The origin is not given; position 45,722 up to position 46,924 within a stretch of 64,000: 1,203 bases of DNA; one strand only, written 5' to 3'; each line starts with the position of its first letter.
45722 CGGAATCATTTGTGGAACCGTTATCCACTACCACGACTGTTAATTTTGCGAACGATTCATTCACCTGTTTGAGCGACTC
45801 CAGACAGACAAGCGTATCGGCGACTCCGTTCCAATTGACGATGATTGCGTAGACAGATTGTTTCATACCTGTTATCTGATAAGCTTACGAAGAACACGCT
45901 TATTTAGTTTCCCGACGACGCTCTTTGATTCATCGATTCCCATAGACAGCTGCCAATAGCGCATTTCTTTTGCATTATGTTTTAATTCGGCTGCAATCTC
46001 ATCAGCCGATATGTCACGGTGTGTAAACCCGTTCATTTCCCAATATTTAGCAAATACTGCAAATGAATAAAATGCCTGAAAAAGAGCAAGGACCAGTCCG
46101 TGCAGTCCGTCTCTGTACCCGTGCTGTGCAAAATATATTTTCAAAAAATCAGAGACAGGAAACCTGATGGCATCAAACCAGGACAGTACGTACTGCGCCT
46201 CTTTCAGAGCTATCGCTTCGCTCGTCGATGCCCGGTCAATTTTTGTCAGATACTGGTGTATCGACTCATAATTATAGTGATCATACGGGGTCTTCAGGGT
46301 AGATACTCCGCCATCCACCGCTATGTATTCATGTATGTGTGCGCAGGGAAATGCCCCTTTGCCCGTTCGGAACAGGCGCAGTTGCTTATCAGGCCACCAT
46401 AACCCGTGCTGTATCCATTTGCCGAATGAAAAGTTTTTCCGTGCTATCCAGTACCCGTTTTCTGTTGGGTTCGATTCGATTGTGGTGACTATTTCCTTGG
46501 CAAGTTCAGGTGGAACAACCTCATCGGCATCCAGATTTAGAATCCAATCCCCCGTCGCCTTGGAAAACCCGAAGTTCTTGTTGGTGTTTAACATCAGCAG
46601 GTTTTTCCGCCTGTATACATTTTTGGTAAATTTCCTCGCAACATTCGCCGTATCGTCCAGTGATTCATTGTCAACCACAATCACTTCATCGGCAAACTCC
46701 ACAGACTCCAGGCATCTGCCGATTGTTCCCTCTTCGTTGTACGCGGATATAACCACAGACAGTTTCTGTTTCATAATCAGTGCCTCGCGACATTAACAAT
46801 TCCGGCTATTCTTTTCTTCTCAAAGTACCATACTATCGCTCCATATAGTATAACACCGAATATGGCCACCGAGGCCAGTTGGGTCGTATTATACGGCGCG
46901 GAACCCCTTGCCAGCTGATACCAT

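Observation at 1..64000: Hyper-expanded glycosylation super-cluster: about 40 of 52 genes are glycosyltransferases, about 20 of them GT-C membrane enzymes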

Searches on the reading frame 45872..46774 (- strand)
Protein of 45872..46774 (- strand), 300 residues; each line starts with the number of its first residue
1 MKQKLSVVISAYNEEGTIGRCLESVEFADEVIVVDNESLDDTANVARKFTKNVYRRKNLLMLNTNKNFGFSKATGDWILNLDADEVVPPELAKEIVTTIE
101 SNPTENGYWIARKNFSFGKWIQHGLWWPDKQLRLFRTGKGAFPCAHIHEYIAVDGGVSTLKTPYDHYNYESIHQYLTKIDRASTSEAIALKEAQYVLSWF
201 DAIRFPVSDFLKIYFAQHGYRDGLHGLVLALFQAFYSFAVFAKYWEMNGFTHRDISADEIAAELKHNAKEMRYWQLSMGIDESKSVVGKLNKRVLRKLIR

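Call 8: search_protein_families(library=pfam, max_evalue=0.01, proteins=[window:45872-46774:-])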
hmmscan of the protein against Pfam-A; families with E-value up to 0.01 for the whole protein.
window:45872-46774:- (300 aa): 4 families
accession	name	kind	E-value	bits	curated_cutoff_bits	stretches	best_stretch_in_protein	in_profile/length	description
PF00535.33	Glycos_transf_2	-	1.3e-24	87.4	23.3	1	6-139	1-146/168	Glycosyl transferase family 2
PF13641.12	Glyco_tranf_2_3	-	1.5e-06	28.8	27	1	5-100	3-112/230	Glycosyltransferase like family 2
PF10111.15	Glyco_tranf_2_2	-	6.5e-05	23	27.3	1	6-95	1-102/276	Glycosyltransferase like family 2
PF13704.12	Glyco_tranf_2_4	-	0.00075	20.4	27.5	0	13-86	2-83/98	Glycosyl transferase family 2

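Call 20: search_protein_families(library=ncbifam, max_evalue=0.001, proteins=[window:45872-46774:-])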
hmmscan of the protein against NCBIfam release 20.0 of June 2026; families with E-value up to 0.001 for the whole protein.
window:45872-46774:- (300 aa): 17 families
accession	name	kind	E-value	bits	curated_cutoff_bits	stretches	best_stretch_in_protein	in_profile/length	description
TIGR04283.1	glyco_like_mftF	equivalog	4.9e-13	49.2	182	1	5-123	1-123/221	TIGR04283 family arsenosugar biosynthesis glycosyltransferase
NF007482.0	PRK10073.1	equivalog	4.7e-10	39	423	1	2-102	5-113/334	glycosyltransferase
NF010496.0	PRK13915.1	equivalog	6.1e-09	35.4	262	1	2-62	30-97/307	glucosyl-3-phosphoglycerate synthase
TIGR03111.1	glyc2_xrt_Gpos1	hypoth_equivalog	9.9e-08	31.2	363.95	1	5-104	51-161/439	TIGR03111 family XrtG-associated glycosyltransferase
NF050050.1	ProtGlycPglI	equivalog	1.5e-07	31.1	500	1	3-98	2-107/306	GalNAc(5)-diNAcBac-PP-undecaprenol beta-1,3-glucosyltransferase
TIGR04195.1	S_glycosyl_SunS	equivalog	5.9e-07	28.7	350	1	8-85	62-142/421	SunS family peptide S-glycosyltransferase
NF007986.1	PRK10714.1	equivalog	8.9e-07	28.2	529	1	3-100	6-116/316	undecaprenyl-phosphate 4-deoxy-4-formamido-L-arabinose transferase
NF038302.1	EPS_HpsE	equivalog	4.2e-06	26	300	1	4-95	2-107/307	hormogonium polysaccharide biosynthesis glycosyltransferase HpsE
TIGR03937.1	PgaC_IcaA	equivalog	4.7e-06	25.8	422.3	1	3-104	45-155/407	poly-beta-1,6-N-acetyl-D-glucosamine synthase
NF053739.1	GlytfEpsEBac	equivalog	7.9e-05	21.8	450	1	4-90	2-98/265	glycosyltransferase EpsE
NF045692.1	OglycostaseCruG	equivalog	8e-05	21.7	600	1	4-101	42-154/386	2'-O-glycosyltransferase CruG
TIGR03469.1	HpnB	hypoth_equivalog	9.3e-05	21.6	379.25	1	5-65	46-111/386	hopene-associated glycosyltransferase HpnB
NF047683.1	TeichurnBiosyTuaG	equivalog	0.0001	22.1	400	1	2-90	5-102/252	teichuronic acid biosynthesis protein TuaG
NF041875.1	EPS_EpsD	equivalog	0.00016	21.2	370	1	5-94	1-99/325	exopolysaccharide biosynthesis glycosyltransferase EpsD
TIGR04182.1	glyco_TIGR04182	equivalog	0.00016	21.1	325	1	5-100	2-98/293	S-layer glycoprotein N-glycosyltransferase AglJ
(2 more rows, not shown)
